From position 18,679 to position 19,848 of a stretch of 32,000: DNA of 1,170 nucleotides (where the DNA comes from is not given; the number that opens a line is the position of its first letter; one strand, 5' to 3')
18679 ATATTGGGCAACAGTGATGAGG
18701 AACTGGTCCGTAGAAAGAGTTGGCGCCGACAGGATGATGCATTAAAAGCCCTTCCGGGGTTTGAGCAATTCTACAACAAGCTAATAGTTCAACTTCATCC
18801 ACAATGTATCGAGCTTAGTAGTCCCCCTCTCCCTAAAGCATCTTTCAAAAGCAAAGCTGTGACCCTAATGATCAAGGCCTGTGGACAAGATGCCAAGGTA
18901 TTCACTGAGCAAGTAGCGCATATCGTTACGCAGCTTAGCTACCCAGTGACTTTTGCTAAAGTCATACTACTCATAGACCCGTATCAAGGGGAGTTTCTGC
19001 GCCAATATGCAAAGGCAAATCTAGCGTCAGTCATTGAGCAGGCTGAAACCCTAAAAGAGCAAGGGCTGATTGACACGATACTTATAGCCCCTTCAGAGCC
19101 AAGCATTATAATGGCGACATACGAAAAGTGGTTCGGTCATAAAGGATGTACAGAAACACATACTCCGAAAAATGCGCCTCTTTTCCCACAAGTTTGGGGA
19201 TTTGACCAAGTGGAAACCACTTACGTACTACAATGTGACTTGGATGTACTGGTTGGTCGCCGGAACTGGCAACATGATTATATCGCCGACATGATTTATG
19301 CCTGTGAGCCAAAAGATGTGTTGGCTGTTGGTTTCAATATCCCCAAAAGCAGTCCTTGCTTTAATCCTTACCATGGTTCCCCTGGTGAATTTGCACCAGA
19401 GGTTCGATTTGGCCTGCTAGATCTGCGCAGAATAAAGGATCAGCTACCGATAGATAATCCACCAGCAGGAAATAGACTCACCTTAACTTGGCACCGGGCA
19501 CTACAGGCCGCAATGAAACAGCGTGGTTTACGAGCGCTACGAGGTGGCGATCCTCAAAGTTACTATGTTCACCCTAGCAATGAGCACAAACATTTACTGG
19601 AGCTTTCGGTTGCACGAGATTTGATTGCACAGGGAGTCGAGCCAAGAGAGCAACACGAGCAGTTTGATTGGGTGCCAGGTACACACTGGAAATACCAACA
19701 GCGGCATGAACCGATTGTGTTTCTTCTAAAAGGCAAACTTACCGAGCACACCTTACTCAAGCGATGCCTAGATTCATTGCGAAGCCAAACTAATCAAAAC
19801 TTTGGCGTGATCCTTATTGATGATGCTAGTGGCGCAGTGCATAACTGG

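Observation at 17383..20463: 1026-aa fusion of up to three glycosyltransferase domains with a protein-kinase-like core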

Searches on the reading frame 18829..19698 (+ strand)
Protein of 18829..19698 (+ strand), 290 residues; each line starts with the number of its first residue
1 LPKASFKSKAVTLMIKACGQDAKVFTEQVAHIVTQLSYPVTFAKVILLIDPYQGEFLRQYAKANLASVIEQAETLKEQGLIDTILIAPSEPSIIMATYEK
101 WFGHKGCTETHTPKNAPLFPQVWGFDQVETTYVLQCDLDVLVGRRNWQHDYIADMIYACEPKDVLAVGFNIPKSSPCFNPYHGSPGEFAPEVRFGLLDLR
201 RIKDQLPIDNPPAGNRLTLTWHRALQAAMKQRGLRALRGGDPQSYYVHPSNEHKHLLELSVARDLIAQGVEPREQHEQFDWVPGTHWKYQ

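Call 63: search_protein_representatives(alignment_id=A5)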
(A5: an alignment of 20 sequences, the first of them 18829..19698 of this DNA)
Query: 20 sequences, 289 profile positions. Proteins with E-value up to 0.001 (for the whole library): 399; up to 1e-10: 307; up to 1e-30: 204. The best 150 are listed.
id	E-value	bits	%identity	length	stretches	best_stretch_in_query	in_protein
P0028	1.1e-131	454.7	-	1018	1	4-289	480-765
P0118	7.6e-127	438.8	-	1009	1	4-289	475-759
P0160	7.8e-123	425.7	-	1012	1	7-289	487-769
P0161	8.9e-113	392.7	-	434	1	38-289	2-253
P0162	9.3e-112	389.3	-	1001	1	5-289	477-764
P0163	1.2e-110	385.7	-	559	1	6-288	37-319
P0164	3.0e-109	381.1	-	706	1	6-289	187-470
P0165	3.2e-109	381.0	-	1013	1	5-289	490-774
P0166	4.1e-105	367.5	-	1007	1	6-289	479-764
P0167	1.9e-102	358.7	-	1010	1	8-289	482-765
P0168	1.1e-101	356.3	-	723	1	5-289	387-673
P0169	1.5e-100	352.5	-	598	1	4-289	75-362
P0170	2.5e-100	351.8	-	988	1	5-289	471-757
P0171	1.6e-97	342.6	-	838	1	3-288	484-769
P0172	6.1e-97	340.7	-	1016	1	3-289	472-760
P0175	9.2e-95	333.5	-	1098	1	6-289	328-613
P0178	6.9e-91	320.8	-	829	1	4-288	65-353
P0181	1.3e-88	313.3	-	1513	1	7-289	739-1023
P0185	3.9e-87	308.5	-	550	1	6-284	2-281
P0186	4.6e-87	308.3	-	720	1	5-284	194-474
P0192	9.4e-80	284.3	-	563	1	7-288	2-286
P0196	4.3e-78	278.8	-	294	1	8-286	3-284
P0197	7.4e-78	278.0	-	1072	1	7-288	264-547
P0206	2.0e-75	270.1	-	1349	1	8-282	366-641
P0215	7.6e-72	258.3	-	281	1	7-286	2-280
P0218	1.8e-69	250.5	-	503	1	8-283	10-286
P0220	4.6e-69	249.2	-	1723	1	10-284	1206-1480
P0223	3.2e-68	246.4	-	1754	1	8-281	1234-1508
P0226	1.5e-65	237.7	-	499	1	6-285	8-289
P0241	1.9e-60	220.9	-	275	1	24-280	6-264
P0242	2.3e-60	220.7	-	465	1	6-286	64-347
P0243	1.3e-59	218.2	-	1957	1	5-282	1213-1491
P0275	3.2e-51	190.6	-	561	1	9-284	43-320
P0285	1.9e-47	178.2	-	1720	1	5-283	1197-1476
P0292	2.1e-46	174.8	-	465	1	5-283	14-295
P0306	1.3e-42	162.4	-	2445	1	10-283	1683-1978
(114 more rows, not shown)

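Call 64: search_protein_families(library=pfam, proteins=[P0223, P0197, P0186, P0196, P0181, P0175, P0206, P0243], max_evalue=0.001)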
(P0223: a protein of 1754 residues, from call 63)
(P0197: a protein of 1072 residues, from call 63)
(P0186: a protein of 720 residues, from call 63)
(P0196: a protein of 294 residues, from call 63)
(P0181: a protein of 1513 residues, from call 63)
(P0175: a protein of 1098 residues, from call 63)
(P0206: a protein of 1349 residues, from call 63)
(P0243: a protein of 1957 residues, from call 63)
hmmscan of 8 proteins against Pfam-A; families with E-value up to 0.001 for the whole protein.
P0223 (1754 aa): 6 families
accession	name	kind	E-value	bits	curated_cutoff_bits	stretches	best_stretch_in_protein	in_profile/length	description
PF00535.33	Glycos_transf_2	-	4.8e-27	95.4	23.3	2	21-160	2-130/168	Glycosyl transferase family 2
PF13489.12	Methyltransf_23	-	3.9e-12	46.6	27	1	1034-1144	20-123/164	Methyltransferase domain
PF08242.18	Methyltransf_12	-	3.9e-08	34.4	30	1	1041-1135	1-98/98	Methyltransferase domain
PF08241.18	Methyltransf_11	-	1.5e-07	32.4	21.2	1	1041-1137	1-95/95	Methyltransferase domain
PF13649.12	Methyltransf_25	-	1.7e-06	29.1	27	1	1040-1133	1-97/97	Methyltransferase domain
PF13847.12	Methyltransf_31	-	4.3e-06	26.9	27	1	1038-1141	5-113/145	Methyltransferase domain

P0197 (1072 aa): 3 families
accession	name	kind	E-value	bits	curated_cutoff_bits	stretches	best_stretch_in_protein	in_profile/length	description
PF04055.27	Radical_SAM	-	3.7e-08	34.2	29.5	1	820-921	3-99/166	Radical SAM superfamily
PF13353.11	Fer4_12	-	0.00012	22.9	22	1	823-936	14-121/137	4Fe-4S single cluster domain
PF00535.33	Glycos_transf_2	-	0.00052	20.4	23.3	0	377-440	72-130/168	Glycosyl transferase family 2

P0186 (720 aa): 1 family
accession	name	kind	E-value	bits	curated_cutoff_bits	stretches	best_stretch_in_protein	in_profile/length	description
PF00535.33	Glycos_transf_2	-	2.3e-07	31.3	23.3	1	499-619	12-128/168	Glycosyl transferase family 2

P0196 (294 aa): 0 families

P0181 (1513 aa): 3 families
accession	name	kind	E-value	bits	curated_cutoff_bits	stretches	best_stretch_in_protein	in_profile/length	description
PF00535.33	Glycos_transf_2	-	4.8e-44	150.7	23.3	3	11-135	1-117/168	Glycosyl transferase family 2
PF04055.27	Radical_SAM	-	8.2e-07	29.8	29.5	1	1280-1343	3-66/166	Radical SAM superfamily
PF13353.11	Fer4_12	-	0.00021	22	22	1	1283-1346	14-74/137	4Fe-4S single cluster domain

P0175 (1098 aa): 3 families
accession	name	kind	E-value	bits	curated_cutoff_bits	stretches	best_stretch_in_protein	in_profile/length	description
PF00535.33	Glycos_transf_2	-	4.1e-11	43.5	23.3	1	629-754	9-130/168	Glycosyl transferase family 2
PF04055.27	Radical_SAM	-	6.5e-10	39.9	29.5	1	870-951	3-82/166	Radical SAM superfamily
PF13353.11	Fer4_12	-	0.00088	20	22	0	873-937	14-75/137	4Fe-4S single cluster domain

P0206 (1349 aa): 3 families
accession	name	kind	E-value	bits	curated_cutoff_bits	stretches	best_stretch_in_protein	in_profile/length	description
PF00535.33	Glycos_transf_2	-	1.2e-11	45.3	23.3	1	670-788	14-128/168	Glycosyl transferase family 2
PF04055.27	Radical_SAM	-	9.9e-11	42.5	29.5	1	1113-1199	3-88/166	Radical SAM superfamily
PF00300.27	His_Phos_1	-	1.4e-07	31.8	21.7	1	911-1067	1-161/194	Histidine phosphatase superfamily (branch 1)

P0243 (1957 aa): 8 families
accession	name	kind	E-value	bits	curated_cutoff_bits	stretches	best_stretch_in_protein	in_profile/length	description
PF00535.33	Glycos_transf_2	-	1.5e-29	103.5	23.3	2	9-165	2-156/168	Glycosyl transferase family 2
PF13489.12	Methyltransf_23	-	1.9e-21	76.9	27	2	1011-1125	14-123/164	Methyltransferase domain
PF08241.18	Methyltransf_11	-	4.9e-16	59.6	21.2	2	1023-1101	1-81/95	Methyltransferase domain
PF13649.12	Methyltransf_25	-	6.4e-13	49.7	27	1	1022-1098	1-82/97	Methyltransferase domain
PF08242.18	Methyltransf_12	-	2e-12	48.1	30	1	1023-1103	1-88/98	Methyltransferase domain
PF13847.12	Methyltransf_31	-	2.6e-09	37.4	27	1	1018-1129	3-114/145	Methyltransferase domain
PF05175.20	MTS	-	1.7e-05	25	23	1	1010-1116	23-136/170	Methyltransferase small domain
PF06325.19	PrmA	-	0.00031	20.8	22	1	1017-1114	160-254/296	Ribosomal protein L11 methyltransferase (PrmA)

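Call 66: list_cluster_members(proteins=[P0220, P0243, P0181, P0175, P0164, P0186, P0196, P0206, P0306, P0178])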
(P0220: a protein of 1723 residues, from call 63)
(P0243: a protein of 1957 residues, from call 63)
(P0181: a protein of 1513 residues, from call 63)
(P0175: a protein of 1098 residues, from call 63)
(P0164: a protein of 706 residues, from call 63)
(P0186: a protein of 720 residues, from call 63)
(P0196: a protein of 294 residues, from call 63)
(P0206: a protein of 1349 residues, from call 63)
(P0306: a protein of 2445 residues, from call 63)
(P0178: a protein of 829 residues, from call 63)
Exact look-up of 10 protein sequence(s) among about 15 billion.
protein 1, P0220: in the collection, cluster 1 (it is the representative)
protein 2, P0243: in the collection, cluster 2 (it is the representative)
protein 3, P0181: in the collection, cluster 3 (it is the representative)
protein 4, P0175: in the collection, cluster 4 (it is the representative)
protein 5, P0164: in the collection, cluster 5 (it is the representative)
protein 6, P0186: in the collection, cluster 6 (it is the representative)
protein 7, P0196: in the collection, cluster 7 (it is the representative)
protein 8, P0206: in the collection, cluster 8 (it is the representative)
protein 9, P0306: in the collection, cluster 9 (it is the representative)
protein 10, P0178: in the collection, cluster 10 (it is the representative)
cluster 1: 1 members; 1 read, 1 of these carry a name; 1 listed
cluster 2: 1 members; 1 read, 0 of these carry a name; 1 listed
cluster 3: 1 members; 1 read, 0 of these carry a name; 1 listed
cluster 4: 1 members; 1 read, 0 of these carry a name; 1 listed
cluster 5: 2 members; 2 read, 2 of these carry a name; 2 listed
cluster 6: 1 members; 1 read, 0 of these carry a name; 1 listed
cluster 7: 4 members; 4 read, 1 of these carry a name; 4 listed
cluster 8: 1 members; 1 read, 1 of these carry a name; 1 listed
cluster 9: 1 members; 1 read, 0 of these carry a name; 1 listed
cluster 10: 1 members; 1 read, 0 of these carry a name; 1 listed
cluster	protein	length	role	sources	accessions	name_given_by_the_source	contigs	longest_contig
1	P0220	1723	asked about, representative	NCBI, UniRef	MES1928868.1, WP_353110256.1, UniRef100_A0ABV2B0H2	putative glycosyltransferase [Salinisphaera dokdonensis CL-ES53] | Glycosyltransferase n=1 Tax=Salinisphaera dokdonensis CL-ES53 TaxID=1304272 ...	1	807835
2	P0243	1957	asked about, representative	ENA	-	-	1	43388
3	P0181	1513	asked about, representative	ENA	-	-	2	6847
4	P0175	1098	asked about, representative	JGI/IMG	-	-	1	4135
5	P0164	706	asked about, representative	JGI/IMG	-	hypothetical protein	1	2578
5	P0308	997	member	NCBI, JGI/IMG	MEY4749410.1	MAG: hypothetical protein RIQ60_1624 [Pseudomonadota bacterium] | glycosyltransferase involved in cell wall biosynthesis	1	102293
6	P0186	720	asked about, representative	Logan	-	-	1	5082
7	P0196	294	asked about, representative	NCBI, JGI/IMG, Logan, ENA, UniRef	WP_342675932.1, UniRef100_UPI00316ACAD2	hypothetical protein [Methanofollis sp. UBA420] | hypothetical protein | hypothetical protein n=1 Tax=Methanofollis sp. UBA420 TaxID=1915514 RepID=UPI00316ACAD2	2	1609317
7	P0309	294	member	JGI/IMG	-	-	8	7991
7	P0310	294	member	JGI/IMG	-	-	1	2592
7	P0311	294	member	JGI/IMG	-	-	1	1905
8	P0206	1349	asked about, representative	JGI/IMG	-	uncharacterized radical SAM superfamily Fe-S cluster-containing enzyme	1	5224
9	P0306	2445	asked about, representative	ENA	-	-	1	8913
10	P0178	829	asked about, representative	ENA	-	-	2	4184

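Call 70: search_protein_families(library=pfam, proteins=[P0196, P0215, P0241, P0218, P0226, P0292, P0242, P0185, P0192, P0275], max_evalue=10)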
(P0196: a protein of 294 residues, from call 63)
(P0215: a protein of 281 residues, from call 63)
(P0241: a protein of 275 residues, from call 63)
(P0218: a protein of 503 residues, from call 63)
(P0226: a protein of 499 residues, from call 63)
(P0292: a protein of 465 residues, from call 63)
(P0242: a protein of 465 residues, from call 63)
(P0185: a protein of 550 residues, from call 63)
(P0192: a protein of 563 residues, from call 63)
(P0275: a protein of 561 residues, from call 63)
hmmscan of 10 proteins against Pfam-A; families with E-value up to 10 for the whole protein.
P0196 (294 aa): 0 families

P0215 (281 aa): 0 families

P0241 (275 aa): 1 family
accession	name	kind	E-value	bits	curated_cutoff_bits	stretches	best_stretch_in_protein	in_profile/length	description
PF00535.33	Glycos_transf_2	-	0.0009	19.6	23.3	1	101-154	70-119/168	Glycosyl transferase family 2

P0218 (503 aa): 1 family
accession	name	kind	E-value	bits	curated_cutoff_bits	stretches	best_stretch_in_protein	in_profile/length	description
PF00300.27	His_Phos_1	-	4.6e-05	23.6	21.7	1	324-480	2-160/194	Histidine phosphatase superfamily (branch 1)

P0226 (499 aa): 1 family
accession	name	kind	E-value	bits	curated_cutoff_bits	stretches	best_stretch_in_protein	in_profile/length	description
PF00300.27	His_Phos_1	-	6e-08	33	21.7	1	323-394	2-75/194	Histidine phosphatase superfamily (branch 1)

P0292 (465 aa): 2 families
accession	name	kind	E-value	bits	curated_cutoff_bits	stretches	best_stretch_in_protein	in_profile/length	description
PF00535.33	Glycos_transf_2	-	4.1e-13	50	23.3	2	318-435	9-119/168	Glycosyl transferase family 2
PF10252.14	PP28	-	0.35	11.7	25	1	260-279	52-71/82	Casein kinase substrate phosphoprotein PP28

P0242 (465 aa): 2 families
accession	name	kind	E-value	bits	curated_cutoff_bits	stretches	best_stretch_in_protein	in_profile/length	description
PF00535.33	Glycos_transf_2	-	8.7e-16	58.7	23.3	2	371-452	14-91/168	Glycosyl transferase family 2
PF13704.12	Glyco_tranf_2_4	-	0.059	14.3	27.5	1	101-206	20-92/98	Glycosyl transferase family 2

P0185 (550 aa): 2 families
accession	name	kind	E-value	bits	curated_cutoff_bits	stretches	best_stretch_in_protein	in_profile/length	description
PF04055.27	Radical_SAM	-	1.1e-05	26.2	29.5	1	325-390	3-68/166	Radical SAM superfamily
PF13353.11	Fer4_12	-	0.0014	19.4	22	1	328-401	14-83/137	4Fe-4S single cluster domain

P0192 (563 aa): 3 families
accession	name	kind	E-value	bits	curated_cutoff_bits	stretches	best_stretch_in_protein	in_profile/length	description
PF04055.27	Radical_SAM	-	3.6e-10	40.7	29.5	1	326-414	3-88/166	Radical SAM superfamily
PF13353.11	Fer4_12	-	8.7e-07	29.8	22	1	329-412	14-92/137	4Fe-4S single cluster domain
PF07566.17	DUF1543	-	0.2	11.9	22.9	1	77-98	9-30/52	Domain of Unknown Function (DUF1543)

P0275 (561 aa): 2 families
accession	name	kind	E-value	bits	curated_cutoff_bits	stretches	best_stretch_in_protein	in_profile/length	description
PF00535.33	Glycos_transf_2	-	1.1e-09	39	23.3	1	342-462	10-125/168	Glycosyl transferase family 2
PF18604.6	PreAtp-grasp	-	0.01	16.8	27.5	1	165-205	6-49/94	Pre ATP-grasp domain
